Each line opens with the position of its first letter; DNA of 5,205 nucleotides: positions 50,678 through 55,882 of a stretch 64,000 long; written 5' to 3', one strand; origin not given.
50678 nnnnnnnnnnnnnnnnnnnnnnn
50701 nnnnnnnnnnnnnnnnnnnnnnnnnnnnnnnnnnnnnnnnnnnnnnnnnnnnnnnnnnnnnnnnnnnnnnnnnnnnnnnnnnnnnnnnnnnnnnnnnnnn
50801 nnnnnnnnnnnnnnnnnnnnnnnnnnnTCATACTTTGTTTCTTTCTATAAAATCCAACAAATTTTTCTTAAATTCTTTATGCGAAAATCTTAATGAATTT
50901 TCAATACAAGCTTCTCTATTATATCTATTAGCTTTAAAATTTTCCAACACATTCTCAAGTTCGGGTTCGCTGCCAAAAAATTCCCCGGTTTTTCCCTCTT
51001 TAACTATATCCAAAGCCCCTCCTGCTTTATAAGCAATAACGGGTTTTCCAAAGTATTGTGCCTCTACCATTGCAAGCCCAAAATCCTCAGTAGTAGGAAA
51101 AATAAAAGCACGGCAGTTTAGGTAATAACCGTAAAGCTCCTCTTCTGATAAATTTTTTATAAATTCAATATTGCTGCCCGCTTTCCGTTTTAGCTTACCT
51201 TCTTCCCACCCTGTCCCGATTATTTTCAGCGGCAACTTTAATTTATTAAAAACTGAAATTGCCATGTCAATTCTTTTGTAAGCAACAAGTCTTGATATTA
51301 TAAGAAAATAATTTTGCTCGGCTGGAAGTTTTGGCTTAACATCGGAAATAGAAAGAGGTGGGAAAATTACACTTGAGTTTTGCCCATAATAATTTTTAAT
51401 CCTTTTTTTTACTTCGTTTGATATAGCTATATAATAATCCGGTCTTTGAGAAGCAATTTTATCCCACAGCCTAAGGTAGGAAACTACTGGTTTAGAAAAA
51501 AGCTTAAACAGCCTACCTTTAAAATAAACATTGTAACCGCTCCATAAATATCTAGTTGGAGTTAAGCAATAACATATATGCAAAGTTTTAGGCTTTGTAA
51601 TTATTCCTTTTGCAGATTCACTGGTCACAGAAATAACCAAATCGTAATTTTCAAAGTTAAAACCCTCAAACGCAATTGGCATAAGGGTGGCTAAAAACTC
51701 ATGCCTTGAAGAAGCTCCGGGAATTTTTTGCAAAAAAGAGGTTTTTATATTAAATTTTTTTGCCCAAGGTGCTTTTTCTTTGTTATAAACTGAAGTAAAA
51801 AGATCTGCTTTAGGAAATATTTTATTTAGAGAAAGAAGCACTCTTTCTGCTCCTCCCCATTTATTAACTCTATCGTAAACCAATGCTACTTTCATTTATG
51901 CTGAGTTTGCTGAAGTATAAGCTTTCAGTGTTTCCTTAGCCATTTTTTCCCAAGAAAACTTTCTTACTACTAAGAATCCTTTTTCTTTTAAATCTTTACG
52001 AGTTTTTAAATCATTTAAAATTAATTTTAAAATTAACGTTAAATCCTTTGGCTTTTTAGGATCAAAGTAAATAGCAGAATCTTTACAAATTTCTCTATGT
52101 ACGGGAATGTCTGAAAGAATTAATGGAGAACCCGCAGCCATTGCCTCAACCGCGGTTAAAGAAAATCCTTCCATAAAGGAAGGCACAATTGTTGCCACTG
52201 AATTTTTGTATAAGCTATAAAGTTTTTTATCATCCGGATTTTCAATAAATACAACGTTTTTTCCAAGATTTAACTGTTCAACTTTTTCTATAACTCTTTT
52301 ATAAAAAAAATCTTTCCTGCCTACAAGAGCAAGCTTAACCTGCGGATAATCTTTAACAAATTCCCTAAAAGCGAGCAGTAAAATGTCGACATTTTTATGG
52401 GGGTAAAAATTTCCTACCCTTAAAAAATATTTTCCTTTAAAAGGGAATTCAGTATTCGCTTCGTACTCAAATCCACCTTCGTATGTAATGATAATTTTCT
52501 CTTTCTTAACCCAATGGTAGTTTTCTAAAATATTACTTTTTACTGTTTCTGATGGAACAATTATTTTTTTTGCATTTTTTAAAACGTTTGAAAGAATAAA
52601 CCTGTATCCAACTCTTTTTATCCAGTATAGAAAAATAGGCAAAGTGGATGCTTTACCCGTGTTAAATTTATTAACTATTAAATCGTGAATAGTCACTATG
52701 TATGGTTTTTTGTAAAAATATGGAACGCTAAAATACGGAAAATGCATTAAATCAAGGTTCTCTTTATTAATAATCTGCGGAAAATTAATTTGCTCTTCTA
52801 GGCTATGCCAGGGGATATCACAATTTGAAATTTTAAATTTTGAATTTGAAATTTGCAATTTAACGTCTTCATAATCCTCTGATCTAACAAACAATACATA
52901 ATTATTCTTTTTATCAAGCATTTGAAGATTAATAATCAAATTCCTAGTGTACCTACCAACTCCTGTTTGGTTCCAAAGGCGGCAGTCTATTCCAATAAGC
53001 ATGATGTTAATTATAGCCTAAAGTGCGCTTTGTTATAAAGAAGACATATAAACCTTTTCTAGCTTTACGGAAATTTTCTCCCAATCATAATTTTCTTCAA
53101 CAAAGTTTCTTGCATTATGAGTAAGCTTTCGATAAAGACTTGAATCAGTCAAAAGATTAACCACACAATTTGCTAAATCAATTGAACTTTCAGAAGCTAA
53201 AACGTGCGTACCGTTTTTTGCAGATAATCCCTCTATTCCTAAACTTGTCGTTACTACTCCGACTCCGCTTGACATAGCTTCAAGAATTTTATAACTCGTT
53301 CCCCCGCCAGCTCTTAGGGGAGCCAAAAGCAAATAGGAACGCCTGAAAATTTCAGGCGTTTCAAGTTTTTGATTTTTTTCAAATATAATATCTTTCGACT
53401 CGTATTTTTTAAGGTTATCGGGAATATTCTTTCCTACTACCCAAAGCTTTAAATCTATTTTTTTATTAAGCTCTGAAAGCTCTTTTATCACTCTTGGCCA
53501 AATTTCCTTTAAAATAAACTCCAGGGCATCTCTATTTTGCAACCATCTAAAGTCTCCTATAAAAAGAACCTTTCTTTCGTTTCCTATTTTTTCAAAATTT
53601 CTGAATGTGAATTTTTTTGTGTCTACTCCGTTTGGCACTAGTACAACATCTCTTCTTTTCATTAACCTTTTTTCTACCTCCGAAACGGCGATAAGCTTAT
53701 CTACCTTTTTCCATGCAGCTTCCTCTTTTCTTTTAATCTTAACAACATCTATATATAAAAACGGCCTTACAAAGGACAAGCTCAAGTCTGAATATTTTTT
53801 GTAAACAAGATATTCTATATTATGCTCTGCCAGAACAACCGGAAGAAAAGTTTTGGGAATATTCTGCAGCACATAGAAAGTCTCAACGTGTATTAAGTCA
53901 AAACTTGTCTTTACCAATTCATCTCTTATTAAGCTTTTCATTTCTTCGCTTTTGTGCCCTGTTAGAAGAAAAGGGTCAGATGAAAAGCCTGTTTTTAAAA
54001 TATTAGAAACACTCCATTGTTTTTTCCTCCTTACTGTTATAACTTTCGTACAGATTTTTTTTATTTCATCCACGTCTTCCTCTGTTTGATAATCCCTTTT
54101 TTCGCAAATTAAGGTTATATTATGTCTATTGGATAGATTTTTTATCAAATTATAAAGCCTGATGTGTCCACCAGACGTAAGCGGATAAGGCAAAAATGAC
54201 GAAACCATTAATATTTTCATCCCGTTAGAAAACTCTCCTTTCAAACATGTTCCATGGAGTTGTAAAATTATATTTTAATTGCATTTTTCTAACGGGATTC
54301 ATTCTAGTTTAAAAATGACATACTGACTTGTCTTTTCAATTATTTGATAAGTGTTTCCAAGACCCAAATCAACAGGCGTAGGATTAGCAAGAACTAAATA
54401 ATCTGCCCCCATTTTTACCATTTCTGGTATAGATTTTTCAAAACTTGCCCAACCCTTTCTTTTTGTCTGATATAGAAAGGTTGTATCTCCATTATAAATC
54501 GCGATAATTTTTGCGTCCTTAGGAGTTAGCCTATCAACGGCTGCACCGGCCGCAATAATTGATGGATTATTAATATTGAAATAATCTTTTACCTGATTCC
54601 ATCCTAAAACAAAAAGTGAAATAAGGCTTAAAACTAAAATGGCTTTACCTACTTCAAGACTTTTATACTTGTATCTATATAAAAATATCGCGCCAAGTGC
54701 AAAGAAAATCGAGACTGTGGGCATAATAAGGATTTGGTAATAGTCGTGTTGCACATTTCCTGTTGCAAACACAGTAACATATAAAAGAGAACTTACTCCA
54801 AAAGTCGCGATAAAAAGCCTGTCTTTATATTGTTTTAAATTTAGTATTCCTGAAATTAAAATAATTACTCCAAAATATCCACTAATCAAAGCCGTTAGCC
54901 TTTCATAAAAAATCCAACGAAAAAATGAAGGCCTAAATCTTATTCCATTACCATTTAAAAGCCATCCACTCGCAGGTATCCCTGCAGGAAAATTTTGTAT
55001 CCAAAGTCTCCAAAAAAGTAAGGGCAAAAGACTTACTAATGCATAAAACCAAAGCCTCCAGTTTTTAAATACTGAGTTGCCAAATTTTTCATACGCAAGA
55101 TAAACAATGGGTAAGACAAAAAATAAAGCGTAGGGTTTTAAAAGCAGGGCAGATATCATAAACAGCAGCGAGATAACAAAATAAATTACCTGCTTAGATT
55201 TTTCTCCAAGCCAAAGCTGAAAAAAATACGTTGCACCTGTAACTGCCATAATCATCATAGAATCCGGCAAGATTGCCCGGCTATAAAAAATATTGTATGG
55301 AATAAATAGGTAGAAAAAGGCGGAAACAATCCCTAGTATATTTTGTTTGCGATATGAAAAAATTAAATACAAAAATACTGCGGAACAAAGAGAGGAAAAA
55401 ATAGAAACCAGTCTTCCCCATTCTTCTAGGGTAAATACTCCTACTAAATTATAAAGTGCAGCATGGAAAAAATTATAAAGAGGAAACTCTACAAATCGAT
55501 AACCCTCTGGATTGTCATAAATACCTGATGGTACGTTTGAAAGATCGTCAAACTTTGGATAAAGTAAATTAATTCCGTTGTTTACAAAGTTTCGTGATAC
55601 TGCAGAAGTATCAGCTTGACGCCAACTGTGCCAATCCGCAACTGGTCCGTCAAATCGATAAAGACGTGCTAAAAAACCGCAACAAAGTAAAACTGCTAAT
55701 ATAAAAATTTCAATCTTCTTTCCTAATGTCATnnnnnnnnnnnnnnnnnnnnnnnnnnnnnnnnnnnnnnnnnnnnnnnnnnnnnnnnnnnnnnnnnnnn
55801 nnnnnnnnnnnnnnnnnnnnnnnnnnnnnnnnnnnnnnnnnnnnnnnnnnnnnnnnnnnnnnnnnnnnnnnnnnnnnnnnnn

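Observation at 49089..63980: About 15-kb co-directional glycan assembly operon resembling an Und-PP-linked en bloc (protein O-glycosylation or wall-glycopolymer) pathway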

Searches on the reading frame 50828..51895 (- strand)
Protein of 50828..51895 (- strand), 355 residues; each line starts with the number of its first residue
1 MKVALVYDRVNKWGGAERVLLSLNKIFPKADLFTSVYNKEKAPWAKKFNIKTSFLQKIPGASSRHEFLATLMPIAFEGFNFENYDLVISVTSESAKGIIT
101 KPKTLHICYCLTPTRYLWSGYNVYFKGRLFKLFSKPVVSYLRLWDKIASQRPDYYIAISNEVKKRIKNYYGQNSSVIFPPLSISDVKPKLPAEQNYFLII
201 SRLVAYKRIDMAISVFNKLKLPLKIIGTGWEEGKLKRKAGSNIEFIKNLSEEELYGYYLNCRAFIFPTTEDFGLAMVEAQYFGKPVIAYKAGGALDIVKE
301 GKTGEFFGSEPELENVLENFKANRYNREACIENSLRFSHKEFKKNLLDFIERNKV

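Call 6: search_protein_families(library=pfam, proteins=[window:50828-51895:-], max_evalue=0.01)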
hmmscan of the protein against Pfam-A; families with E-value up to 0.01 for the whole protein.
window:50828-51895:- (355 aa): 4 families
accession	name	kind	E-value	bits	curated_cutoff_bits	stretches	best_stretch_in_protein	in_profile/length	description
PF00534.26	Glycos_transf_1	-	6.2e-25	88.1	26.4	1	187-334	8-169/172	Glycosyl transferases group 1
PF13692.12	Glyco_trans_1_4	-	3.3e-16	60.3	27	1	195-307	2-124/142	Glycosyl transferases group 1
PF13524.12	Glyco_trans_1_2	-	0.0011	19.3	25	1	220-341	14-132/144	Glycosyl transferase-like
PF13439.12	Glyco_transf_4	-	0.0025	18.3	28.5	1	14-177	2-162/170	Glycosyltransferase Family 4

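Call 60: search_protein_families(library=ncbifam, proteins=[window:50828-51895:-], max_evalue=0.1)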
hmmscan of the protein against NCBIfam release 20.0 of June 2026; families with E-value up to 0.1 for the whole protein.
window:50828-51895:- (355 aa): 24 families
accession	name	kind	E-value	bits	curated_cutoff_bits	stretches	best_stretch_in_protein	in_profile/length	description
NF007396.0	PRK09922.1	equivalog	2.4e-08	33.2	385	1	1-347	3-352/361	lipopolysaccharide 1,6-galactosyltransferase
NF041010.1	glycosy_Agl16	equivalog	2.3e-07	30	575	1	146-334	128-329/352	glycosylation protein Agl16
TIGR03449.1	mycothiol_MshA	equivalog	4.8e-07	29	462.5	1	242-320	285-366/406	D-inositol-3-phosphate glycosyltransferase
TIGR02095.1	glgA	subfamily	2.6e-06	26.4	328.45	1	192-318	292-424/477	glycogen/starch synthase, ADP-glucose type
TIGR04157.1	glyco_rSAM_CFB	subfamily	7e-06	25.3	400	1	192-304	225-345/406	TIGR04157 family glycosyltransferase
NF038255.1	exopoly_VpsD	equivalog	8.1e-06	24.9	300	1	140-336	145-360/381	VpsD family glycosyltransferase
TIGR03999.1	thiol_BshA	equivalog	1.1e-05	24.6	273.7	1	192-304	197-317/375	N-acetyl-alpha-D-glucosaminyl L-malate synthase BshA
TIGR02149.1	glgA_Coryne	subfamily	4e-05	22.9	302.4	1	239-310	261-334/391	glycogen synthase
NF038229.1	Glyco4_Geo_Pelo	equivalog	5.3e-05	22.4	400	1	272-341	250-319/338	GPMC system family 4 glycosyltransferase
NF001901.0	PRK00654.1-5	equivalog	0.00011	20.9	649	1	195-314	317-444/502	glycogen synthase GlgA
NF012028.0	PRK15484.1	subfamily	0.00012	21.3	618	1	239-311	255-328/380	lipopolysaccharide N-acetylglucosaminyltransferase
NF041876.1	EPS_EpsE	equivalog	0.00031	20.1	400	1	238-306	273-342/389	exopolysaccharide biosynthesis GT4 family glycosyltransferase EpsE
TIGR02468.1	sucrsPsyn_pln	equivalog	0.00035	18.5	1143.95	1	264-335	575-649/1051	sucrose-phosphate synthase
TIGR02472.1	sucr_P_syn_N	equivalog_domain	0.00036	19.5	576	1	267-324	347-407/439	sucrose-phosphate synthase, putative, glycosyltransferase domain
NF049988.1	MGlcDAGSynMgs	equivalog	0.00063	19.2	400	1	185-328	202-358/398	alpha-monoglucosyldiacylglycerol synthase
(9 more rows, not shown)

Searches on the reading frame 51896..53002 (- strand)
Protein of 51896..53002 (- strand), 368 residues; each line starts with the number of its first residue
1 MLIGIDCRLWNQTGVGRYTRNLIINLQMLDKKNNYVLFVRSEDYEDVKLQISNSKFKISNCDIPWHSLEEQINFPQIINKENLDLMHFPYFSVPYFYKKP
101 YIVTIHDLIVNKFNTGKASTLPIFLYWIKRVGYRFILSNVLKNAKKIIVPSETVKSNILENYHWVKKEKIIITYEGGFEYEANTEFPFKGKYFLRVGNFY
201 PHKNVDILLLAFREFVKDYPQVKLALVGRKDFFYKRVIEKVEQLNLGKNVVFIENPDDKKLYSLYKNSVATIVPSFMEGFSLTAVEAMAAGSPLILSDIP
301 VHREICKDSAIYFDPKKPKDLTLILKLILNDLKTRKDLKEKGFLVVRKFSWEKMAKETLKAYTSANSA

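Call 6: search_protein_families(library=pfam, proteins=[window:51896-53002:-], max_evalue=0.01)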
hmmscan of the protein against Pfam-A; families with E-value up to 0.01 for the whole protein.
window:51896-53002:- (368 aa): 4 families
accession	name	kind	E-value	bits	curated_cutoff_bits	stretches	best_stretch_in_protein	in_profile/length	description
PF00534.26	Glycos_transf_1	-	6.8e-32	110.8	26.4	1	183-342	8-169/172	Glycosyl transferases group 1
PF13692.12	Glyco_trans_1_4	-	1.5e-20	74.4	27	1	191-328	2-139/142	Glycosyl transferases group 1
PF13439.12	Glyco_transf_4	-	8e-10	39.4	28.5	1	14-175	3-164/170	Glycosyltransferase Family 4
PF20706.3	GT4-conflict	-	7.5e-08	32.2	26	1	193-298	200-312/385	Family 4 Glycosyltransferase in conflict systems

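Call 60: search_protein_families(library=ncbifam, proteins=[window:51896-53002:-], max_evalue=0.1)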
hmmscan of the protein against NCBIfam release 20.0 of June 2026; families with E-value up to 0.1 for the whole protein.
window:51896-53002:- (368 aa): 32 families (the best 25 are shown)
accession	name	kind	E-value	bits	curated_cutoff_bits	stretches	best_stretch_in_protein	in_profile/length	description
TIGR04047.1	MSMEG_0565_glyc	hypoth_equivalog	4.6e-25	88.5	259.85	1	190-363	193-372/373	MSMEG_0565 family glycosyltransferase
TIGR04157.1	glyco_rSAM_CFB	subfamily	1.6e-18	66.9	400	1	139-309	165-342/406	TIGR04157 family glycosyltransferase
NF041010.1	glycosy_Agl16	equivalog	4.1e-17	62.1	575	1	133-364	123-350/352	glycosylation protein Agl16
TIGR03449.1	mycothiol_MshA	equivalog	3.2e-16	59.2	462.5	1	187-366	217-404/406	D-inositol-3-phosphate glycosyltransferase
NF038295.1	EPS_HpsP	equivalog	8.2e-13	48.1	550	1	193-363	210-385/388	hormogonium polysaccharide biosynthesis glycosyltransferase HpsP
TIGR02149.1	glgA_Coryne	subfamily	1.6e-12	47.3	302.4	1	136-363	137-388/391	glycogen synthase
NF012028.0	PRK15484.1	subfamily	1.2e-11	44.4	618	1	144-357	140-370/380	lipopolysaccharide N-acetylglucosaminyltransferase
TIGR03999.1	thiol_BshA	equivalog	5.5e-11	42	273.7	1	180-364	189-372/375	N-acetyl-alpha-D-glucosaminyl L-malate synthase BshA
NF038229.1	Glyco4_Geo_Pelo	equivalog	6.4e-11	41.8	400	1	137-362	103-333/338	GPMC system family 4 glycosyltransferase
TIGR04063.1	stp3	hypoth_equivalog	1.4e-10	40.6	442.05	1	196-363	219-393/397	TIGR04063 family PEP-CTERM/XrtA system glycosyltransferase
NF046071.1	B1-4RhmsylTfaseCps2T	equivalog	2.3e-10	39.9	500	1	189-357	211-379/384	beta 1-4 rhamnosyltransferase Cps2T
NF041876.1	EPS_EpsE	equivalog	2.7e-10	40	400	1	196-356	220-387/389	exopolysaccharide biosynthesis GT4 family glycosyltransferase EpsE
NF053513.1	Gtran_IagA_BgsA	equivalog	1.6e-09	37.2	460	1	137-364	99-330/333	LTA glycolipid anchor biosynthesis glycosyltransferase, IagA/BgsA family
NF038255.1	exopoly_VpsD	equivalog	2.1e-09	36.7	300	1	201-304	214-319/381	VpsD family glycosyltransferase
NF047881.1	glyco_SdgB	exception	2.6e-09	36.3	800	1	134-356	266-487/496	serine-aspartate repeat adhesin O-glycosyltransferase SdgB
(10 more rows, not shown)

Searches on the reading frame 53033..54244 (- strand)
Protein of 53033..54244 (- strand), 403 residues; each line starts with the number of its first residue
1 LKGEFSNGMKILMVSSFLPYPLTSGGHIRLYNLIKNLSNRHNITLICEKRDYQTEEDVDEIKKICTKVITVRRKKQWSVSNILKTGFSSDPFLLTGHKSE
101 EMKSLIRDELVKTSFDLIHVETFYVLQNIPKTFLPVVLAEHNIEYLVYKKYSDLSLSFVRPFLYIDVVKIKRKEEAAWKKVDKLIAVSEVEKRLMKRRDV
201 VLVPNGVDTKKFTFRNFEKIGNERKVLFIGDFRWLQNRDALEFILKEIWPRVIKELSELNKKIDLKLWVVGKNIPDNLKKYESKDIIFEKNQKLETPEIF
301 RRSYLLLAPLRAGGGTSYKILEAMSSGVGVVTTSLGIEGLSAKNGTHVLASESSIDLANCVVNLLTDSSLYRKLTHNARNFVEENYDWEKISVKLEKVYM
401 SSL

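Call 6: search_protein_families(library=pfam, proteins=[window:53033-54244:-], max_evalue=0.01)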
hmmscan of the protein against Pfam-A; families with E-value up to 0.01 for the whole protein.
window:53033-54244:- (403 aa): 4 families
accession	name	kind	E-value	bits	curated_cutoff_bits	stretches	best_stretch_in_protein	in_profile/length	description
PF13692.12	Glyco_trans_1_4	-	1.9e-18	67.5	27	1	224-367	2-142/142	Glycosyl transferases group 1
PF13439.12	Glyco_transf_4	-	4.1e-12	46.9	28.5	1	25-210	3-169/170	Glycosyltransferase Family 4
PF00534.26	Glycos_transf_1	-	8.9e-08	32.3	26.4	1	221-380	13-171/172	Glycosyl transferases group 1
PF13524.12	Glyco_trans_1_2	-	5.6e-05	23.6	25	1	266-391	16-138/144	Glycosyl transferase-like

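Call 60: search_protein_families(library=ncbifam, proteins=[window:53033-54244:-], max_evalue=0.1)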
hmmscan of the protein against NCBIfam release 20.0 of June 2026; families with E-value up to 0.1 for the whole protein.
window:53033-54244:- (403 aa): 15 families
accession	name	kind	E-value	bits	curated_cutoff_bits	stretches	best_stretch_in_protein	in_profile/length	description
TIGR03087.1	stp1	hypoth_equivalog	2.8e-42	145.3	316.65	1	11-397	1-392/397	TIGR03087 family PEP-CTERM/XrtA system glycosyltransferase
NF041010.1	glycosy_Agl16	equivalog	8.4e-11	41.3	575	2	171-233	124-189/352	glycosylation protein Agl16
TIGR03088.1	stp2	hypoth_equivalog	6.3e-10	38.6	409.05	1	198-402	160-373/374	TIGR03088 family PEP-CTERM/XrtA system glycosyltransferase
TIGR03999.1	thiol_BshA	equivalog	6.5e-08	31.9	273.7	1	194-401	163-372/375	N-acetyl-alpha-D-glucosaminyl L-malate synthase BshA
NF053787.1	GlcN_PG_synth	equivalog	1.3e-07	30.8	480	1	253-400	216-357/361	N-acetylglucosaminyl phosphatidylglycerol synthase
TIGR04063.1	stp3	hypoth_equivalog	6.1e-07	28.7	442.05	1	316-400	307-393/397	TIGR04063 family PEP-CTERM/XrtA system glycosyltransferase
TIGR04047.1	MSMEG_0565_glyc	hypoth_equivalog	1.3e-06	27.8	259.85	2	169-219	127-180/373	MSMEG_0565 family glycosyltransferase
NF047684.1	TeichurnBiosyTuaC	equivalog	6.8e-06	25.3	550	1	175-400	159-387/391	teichuronic acid biosynthesis protein TuaC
TIGR02149.1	glgA_Coryne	subfamily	7.6e-06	25.3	302.4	1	321-400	301-388/391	glycogen synthase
TIGR04157.1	glyco_rSAM_CFB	subfamily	6.8e-05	22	400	1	317-399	314-406/406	TIGR04157 family glycosyltransferase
NF041876.1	EPS_EpsE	equivalog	9.4e-05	21.8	400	1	318-390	310-384/389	exopolysaccharide biosynthesis GT4 family glycosyltransferase EpsE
NF012028.0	PRK15484.1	subfamily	0.00063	18.9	618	1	320-399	294-375/380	lipopolysaccharide N-acetylglucosaminyltransferase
NF038229.1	Glyco4_Geo_Pelo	equivalog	0.003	16.6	400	1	297-400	232-334/338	GPMC system family 4 glycosyltransferase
NF038295.1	EPS_HpsP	equivalog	0.0055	15.8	550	1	321-400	305-385/388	hormogonium polysaccharide biosynthesis glycosyltransferase HpsP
NF002291.0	PRK01215.1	equivalog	0.04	13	293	1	103-195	160-254/264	nicotinamide mononucleotide deamidase-related protein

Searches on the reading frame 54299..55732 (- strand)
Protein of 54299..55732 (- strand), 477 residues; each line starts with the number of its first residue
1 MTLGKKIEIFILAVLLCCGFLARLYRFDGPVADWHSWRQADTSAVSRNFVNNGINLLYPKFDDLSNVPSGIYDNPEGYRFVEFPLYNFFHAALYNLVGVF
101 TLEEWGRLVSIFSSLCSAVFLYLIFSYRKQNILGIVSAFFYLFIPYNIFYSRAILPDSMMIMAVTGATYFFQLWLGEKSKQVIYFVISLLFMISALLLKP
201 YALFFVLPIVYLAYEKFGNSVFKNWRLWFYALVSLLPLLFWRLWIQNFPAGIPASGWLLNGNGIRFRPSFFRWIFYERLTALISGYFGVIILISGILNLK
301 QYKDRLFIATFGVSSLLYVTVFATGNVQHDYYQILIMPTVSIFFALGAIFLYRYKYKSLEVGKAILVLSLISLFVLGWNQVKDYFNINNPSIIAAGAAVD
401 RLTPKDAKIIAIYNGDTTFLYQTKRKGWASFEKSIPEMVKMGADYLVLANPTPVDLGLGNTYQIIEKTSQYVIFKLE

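Call 5: search_protein_families(library=pfam, proteins=[window:54299-55732:-], max_evalue=0.01)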
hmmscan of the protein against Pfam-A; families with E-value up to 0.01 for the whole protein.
window:54299-55732:- (477 aa): 1 family
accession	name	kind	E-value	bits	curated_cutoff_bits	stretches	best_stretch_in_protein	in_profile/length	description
PF13231.12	PMT_2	-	7.5e-07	29.9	26.1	1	84-241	4-157/160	Dolichyl-phosphate-mannose-protein mannosyltransferase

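Call 8: search_protein_families(library=ncbifam, proteins=[window:54299-55732:-], max_evalue=0.01)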
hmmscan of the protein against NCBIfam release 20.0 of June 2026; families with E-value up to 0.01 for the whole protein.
window:54299-55732:- (477 aa): 0 families

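Call 60: search_protein_families(library=ncbifam, proteins=[window:54299-55732:-], max_evalue=0.1)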
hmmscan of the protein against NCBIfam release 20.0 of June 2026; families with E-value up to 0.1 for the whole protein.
window:54299-55732:- (477 aa): 1 family
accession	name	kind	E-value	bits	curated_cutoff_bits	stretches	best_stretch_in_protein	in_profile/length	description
NF047440.1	LA3751_2_3_fam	subfamily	0.046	12.5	200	1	88-422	83-423/460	LA_3751/LA_3752 family putative glycosyltransferase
